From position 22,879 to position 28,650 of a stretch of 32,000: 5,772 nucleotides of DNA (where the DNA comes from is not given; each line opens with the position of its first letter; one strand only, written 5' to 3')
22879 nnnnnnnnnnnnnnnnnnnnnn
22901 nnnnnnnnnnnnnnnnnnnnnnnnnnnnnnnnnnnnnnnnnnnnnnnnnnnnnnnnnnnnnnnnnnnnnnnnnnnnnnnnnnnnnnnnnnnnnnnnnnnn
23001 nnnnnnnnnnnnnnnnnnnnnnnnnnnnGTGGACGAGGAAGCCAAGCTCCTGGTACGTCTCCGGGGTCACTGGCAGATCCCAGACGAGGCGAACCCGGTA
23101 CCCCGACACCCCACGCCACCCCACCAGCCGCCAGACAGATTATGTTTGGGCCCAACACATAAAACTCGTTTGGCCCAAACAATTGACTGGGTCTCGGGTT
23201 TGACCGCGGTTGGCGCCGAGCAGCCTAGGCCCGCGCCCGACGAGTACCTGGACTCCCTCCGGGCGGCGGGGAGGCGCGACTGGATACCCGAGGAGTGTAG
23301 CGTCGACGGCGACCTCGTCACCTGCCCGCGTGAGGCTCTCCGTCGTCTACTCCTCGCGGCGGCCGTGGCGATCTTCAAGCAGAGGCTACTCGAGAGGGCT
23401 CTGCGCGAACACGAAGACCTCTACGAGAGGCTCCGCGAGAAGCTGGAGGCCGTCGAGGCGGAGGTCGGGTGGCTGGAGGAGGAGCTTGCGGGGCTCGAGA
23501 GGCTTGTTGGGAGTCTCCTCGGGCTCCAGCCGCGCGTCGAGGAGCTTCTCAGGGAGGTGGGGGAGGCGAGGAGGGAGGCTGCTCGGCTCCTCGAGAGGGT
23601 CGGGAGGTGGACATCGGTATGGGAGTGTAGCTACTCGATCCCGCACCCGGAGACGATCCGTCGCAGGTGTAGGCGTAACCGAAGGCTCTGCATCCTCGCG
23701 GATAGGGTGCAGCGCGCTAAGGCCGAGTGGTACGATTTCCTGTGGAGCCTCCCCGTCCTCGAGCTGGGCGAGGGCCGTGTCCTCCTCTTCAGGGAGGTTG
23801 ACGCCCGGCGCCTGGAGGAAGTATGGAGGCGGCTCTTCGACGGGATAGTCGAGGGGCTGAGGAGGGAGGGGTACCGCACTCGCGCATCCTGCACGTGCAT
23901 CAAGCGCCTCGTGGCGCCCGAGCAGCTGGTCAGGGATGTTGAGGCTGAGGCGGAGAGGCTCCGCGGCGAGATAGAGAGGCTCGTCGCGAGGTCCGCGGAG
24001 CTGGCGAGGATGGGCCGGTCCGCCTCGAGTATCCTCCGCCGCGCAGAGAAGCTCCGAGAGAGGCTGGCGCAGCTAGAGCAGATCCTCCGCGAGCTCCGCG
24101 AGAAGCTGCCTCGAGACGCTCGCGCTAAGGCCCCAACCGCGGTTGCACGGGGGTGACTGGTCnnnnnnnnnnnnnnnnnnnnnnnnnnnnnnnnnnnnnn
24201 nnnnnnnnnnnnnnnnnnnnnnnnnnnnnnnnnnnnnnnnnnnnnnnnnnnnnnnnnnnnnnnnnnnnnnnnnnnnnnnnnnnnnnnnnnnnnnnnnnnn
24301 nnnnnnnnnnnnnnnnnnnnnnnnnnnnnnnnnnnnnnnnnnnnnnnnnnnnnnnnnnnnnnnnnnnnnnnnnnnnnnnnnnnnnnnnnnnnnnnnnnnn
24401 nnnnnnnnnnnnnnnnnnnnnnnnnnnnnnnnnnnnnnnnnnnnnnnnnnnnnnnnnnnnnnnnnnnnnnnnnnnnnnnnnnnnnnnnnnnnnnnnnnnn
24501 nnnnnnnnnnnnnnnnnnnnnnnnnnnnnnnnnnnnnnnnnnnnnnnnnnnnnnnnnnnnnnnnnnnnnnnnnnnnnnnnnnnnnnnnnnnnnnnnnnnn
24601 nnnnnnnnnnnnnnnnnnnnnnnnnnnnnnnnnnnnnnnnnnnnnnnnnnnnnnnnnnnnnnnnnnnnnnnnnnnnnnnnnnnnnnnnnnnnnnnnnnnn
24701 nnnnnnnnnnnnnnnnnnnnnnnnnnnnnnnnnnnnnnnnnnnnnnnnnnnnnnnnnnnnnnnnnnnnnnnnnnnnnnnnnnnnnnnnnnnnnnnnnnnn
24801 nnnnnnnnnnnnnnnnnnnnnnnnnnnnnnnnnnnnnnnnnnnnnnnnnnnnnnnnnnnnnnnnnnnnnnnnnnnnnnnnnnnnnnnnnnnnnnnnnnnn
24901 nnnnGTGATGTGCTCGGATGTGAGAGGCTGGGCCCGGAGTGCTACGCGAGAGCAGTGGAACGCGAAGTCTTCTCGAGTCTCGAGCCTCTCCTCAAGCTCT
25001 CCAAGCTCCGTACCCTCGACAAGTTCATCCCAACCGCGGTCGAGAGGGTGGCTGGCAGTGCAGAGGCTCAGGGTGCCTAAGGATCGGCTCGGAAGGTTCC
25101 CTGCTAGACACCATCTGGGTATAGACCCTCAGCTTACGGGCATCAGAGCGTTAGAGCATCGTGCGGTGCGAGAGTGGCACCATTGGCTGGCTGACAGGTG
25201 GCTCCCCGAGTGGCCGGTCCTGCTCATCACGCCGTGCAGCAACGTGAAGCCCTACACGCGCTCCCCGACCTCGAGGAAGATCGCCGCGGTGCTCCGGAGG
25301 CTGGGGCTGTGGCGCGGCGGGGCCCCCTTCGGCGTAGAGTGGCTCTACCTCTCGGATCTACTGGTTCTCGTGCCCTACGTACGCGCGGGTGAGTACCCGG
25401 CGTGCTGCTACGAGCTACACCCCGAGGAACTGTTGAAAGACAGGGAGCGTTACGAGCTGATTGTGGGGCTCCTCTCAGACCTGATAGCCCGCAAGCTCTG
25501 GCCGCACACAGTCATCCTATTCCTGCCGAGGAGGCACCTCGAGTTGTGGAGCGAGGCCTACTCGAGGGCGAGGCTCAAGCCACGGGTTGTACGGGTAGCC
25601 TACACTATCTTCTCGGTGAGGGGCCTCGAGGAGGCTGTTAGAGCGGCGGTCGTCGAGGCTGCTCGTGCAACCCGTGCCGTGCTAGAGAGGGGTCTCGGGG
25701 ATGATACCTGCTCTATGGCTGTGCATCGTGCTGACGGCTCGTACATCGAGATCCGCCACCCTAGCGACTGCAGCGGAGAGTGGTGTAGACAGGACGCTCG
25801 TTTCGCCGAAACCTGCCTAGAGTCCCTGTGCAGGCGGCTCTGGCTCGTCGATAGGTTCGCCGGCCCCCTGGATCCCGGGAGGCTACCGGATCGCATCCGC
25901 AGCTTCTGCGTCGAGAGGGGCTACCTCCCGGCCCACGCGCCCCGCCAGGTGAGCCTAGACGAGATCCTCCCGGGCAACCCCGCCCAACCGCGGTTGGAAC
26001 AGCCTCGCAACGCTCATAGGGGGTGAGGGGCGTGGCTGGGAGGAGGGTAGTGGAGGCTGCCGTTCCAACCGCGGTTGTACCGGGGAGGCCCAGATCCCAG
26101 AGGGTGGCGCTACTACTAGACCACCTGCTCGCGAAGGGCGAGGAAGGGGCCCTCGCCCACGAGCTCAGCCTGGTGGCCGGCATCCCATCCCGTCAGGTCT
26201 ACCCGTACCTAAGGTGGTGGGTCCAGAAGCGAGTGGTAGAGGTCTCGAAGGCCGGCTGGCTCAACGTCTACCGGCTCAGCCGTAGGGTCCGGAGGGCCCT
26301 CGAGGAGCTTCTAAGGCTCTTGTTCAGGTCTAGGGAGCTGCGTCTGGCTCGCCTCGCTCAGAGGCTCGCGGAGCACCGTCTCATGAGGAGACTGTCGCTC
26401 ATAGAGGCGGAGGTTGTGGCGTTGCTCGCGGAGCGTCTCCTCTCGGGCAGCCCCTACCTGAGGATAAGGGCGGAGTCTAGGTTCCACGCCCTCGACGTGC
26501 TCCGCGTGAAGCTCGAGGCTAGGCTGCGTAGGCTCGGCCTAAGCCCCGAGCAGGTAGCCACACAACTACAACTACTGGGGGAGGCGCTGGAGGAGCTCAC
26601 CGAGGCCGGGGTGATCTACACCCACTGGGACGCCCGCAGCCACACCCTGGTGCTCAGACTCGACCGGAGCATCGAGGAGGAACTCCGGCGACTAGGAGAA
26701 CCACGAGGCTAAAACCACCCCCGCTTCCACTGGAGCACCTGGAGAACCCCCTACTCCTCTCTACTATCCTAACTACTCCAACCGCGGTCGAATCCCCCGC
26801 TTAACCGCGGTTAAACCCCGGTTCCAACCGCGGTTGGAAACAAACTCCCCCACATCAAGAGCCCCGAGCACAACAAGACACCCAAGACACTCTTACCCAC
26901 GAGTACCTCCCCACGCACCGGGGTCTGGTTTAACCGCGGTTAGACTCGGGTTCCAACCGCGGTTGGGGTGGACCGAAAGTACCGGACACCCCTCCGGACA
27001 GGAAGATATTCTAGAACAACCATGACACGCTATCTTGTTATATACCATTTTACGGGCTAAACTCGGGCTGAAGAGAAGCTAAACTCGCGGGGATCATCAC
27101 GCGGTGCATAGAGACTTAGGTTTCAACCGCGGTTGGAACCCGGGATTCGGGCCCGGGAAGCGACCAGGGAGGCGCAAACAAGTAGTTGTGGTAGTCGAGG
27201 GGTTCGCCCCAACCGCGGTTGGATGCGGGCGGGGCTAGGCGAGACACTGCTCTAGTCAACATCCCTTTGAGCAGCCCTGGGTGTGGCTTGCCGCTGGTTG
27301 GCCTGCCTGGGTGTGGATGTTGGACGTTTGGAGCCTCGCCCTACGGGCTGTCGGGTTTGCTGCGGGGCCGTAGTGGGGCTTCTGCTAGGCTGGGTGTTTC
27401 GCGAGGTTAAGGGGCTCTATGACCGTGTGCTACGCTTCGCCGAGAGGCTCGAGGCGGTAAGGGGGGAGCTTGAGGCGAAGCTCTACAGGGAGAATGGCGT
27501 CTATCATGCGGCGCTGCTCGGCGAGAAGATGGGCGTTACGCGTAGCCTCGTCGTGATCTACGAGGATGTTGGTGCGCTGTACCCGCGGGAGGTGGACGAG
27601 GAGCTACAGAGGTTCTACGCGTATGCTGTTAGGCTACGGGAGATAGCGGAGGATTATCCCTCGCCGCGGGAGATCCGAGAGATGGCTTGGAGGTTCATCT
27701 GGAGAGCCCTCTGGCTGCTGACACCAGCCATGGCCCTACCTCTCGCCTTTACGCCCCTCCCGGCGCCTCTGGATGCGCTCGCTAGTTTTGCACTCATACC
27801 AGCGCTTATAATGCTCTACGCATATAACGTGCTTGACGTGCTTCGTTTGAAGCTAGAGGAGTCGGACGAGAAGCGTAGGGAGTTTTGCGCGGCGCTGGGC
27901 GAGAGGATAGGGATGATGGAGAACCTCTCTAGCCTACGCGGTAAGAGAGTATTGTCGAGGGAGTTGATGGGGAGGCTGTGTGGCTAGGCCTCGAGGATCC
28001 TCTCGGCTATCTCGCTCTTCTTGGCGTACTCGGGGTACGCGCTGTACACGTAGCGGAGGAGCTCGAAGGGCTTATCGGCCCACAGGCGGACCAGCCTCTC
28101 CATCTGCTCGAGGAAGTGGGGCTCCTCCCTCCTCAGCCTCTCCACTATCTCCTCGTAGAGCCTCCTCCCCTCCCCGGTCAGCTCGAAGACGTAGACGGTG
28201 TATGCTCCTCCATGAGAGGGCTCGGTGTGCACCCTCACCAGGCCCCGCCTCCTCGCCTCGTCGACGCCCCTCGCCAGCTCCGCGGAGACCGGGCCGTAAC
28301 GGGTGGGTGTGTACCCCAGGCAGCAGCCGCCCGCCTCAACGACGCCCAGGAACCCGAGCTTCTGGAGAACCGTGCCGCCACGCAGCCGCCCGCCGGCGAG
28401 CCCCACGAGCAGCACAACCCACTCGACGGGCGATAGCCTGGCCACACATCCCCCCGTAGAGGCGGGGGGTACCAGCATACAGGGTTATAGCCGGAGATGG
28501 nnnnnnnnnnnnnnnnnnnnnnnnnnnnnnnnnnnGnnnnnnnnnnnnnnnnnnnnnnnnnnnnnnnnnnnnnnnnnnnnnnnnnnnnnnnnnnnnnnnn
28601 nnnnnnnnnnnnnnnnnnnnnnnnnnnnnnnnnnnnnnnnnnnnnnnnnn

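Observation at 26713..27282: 570-nt non-coding hub: 7 palindrome copies in 23-nt phase flanking a 37% G+C core (candidate origin, centromere or master operator)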

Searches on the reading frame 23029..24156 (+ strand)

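Call 10: search_protein_families(library=pfam, proteins=[window:23029-24156:+], max_evalue=0.01)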
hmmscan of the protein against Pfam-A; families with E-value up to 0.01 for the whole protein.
window:23029-24156:+ (375 aa): 5 families
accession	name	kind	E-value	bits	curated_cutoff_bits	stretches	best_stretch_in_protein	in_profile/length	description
PF13851.11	GAS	-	6.3e-08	32.7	32.3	1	118-191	42-115/200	Growth-arrest specific micro-tubule binding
PF11559.13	ADIP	-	0.00061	20.3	34.3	1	299-363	59-120/151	Afadin- and alpha -actinin-Binding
PF10046.14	BLOC1_2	-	0.0011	19.7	33.4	0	302-360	37-95/96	Biogenesis of lysosome-related organelles complex-1 subunit 2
PF15011.11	CA109-like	-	0.0014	18.9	27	0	117-200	42-125/161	Ribosome biogenesis protein C1orf109-like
PF02403.27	Seryl_tRNA_N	-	0.0063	17.2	28.2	0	284-360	20-97/108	Seryl-tRNA synthetase N-terminal domain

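Call 41: search_protein_families(library=phrogs, proteins=[window:23200-24156:+], max_evalue=0.01)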
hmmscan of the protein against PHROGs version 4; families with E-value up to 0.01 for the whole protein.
window:23200-24156:+ (318 aa): 1 family
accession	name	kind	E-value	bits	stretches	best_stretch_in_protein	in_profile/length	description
phrog_13254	-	unknown function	0.0012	20.2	0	240-303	19-81/132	-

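Call 63: search_protein_families(library=ncbifam, proteins=[window:23200-24156:+], max_evalue=1)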
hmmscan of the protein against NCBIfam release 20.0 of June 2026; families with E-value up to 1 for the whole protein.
window:23200-24156:+ (318 aa): 19 families
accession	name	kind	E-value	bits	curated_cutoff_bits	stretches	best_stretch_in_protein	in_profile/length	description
TIGR04211.1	SH3_and_anchor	equivalog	2.4e-05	24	65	2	243-304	95-156/198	TIGR04211 family SH3 domain-containing protein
NF045487.1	ASRP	equivalog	2.6e-05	23.1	300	2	65-130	368-434/593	archaea-specific SMC-related protein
NF047515.1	SpiroCoCo_C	equivalog_domain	8.5e-05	21.9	125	1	241-295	172-226/313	SpiroCoCo family coiled-coil protein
NF003034.1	PRK03918.1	equivalog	0.00012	20.2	700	2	237-303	209-275/878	DNA double-strand break repair ATPase Rad50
TIGR02169.1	SMC_prok_A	equivalog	0.0064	14.2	729.4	2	241-305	368-432/1165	chromosome segregation protein SMC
NF053563.1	Rkd4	equivalog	0.027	12.6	860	2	61-129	331-395/747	arcadin-4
TIGR02168.1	SMC_prok_B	equivalog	0.032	11.9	567.35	1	247-302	398-457/1181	chromosome segregation protein SMC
NF043058.1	T4SS_LegC2C7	subfamily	0.033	13.2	350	0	244-304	131-188/348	LegC2/C7 family Dot/Icm T4SS effector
NF047516.1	LA_3659_fam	equivalog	0.1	12.1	36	0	245-302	54-111/221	LA_3659 family protein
NF047514.1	SpiroCoCo_N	equivalog_domain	0.1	12.1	75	0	245-302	54-111/221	SpiroCoCo family coiled-coil protein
TIGR01843.1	type_I_hlyD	subfamily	0.14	11.1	208.65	1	63-132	147-216/422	HlyD family type I secretion periplasmic adaptor subunit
NF040877.1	SE1832_fam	equivalog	0.15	12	45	1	280-303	28-51/51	SE1832 family protein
NF002572.0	PRK02224.1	equivalog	0.16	10.2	1087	1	242-310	206-274/888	DNA double-strand break repair ATPase Rad50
NF033928.1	alph_xenorhab_A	subfamily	0.17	11.1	125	0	76-129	234-287/339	alpha-xenorhabdolysin family binary toxin subunit A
TIGR03930.1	WXG100_ESAT6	subfamily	0.22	11.8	44.85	1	241-307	10-78/90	WXG100 family type VII secretion target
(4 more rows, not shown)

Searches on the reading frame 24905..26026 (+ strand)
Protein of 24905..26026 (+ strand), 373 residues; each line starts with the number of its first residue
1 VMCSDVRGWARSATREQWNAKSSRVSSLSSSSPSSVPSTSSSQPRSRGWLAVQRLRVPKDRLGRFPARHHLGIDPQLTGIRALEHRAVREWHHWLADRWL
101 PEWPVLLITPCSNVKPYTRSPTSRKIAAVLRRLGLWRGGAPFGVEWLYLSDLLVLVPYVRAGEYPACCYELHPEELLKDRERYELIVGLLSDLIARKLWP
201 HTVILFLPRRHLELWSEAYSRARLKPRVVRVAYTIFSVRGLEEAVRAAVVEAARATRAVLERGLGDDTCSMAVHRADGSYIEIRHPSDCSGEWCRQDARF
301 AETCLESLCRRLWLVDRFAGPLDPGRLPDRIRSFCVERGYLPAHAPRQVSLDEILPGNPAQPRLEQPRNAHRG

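Call 10: search_protein_families(library=pfam, proteins=[window:24905-26026:+], max_evalue=0.01)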
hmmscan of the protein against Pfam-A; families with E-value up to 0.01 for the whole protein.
window:24905-26026:+ (373 aa): 1 family
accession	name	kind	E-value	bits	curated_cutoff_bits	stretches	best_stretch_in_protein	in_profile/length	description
PF17884.7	DUF5591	-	4.2e-06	27.1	26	1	88-219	1-121/150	Domain of unknown function (DUF5591)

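Call 41: search_protein_families(library=phrogs, proteins=[window:25058-26026:+], max_evalue=0.01)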
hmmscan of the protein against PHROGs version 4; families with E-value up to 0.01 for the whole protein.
window:25058-26026:+ (322 aa): 1 family
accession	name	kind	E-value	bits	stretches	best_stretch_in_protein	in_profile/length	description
phrog_34505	-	unknown function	1.4e-10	42.6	1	28-167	26-161/187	-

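Call 63: search_protein_families(library=ncbifam, proteins=[window:25058-26026:+], max_evalue=1)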
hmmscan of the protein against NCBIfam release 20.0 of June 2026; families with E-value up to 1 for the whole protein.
window:25058-26026:+ (322 aa): 2 families
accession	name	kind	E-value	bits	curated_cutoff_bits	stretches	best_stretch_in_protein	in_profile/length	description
NF053620.1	ArchsnAlpArcSThp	equivalog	0.0024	16.3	600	1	29-148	216-329/515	archaeosine synthase subunit alpha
NF040592.1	tRNA_mod_ArcS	equivalog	0.0025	16.5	440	1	35-80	276-322/575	archaeosine synthase subunit alpha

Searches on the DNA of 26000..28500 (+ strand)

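Call 14: search_dna_similar(query=window:26000-28500:+, collection=plasmids, mode=distant)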
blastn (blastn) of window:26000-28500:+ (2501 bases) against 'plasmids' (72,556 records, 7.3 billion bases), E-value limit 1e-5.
No match.

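Call 15: search_dna_similar(query=window:26000-28500:+, collection=phages, mode=distant)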
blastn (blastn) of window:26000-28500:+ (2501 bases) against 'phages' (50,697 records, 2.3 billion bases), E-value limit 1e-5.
No match.

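Call 35: search_rna_families(source=window, start=26600, end=27400, threshold=evalue, max_evalue=10)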
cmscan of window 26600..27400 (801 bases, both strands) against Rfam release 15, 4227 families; matches with E-value up to 10: 2.
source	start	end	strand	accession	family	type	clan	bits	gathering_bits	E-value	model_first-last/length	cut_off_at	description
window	27120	27140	+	RF00941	mir-434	Gene; miRNA;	-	16.7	100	4.1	1-81/81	no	mir-434 microRNA precursor family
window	26803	26835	-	RF01703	Dictyoglomi-1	Gene; sRNA;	-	11.2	150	7.2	1-236/236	no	Dictyoglomi-1 RNA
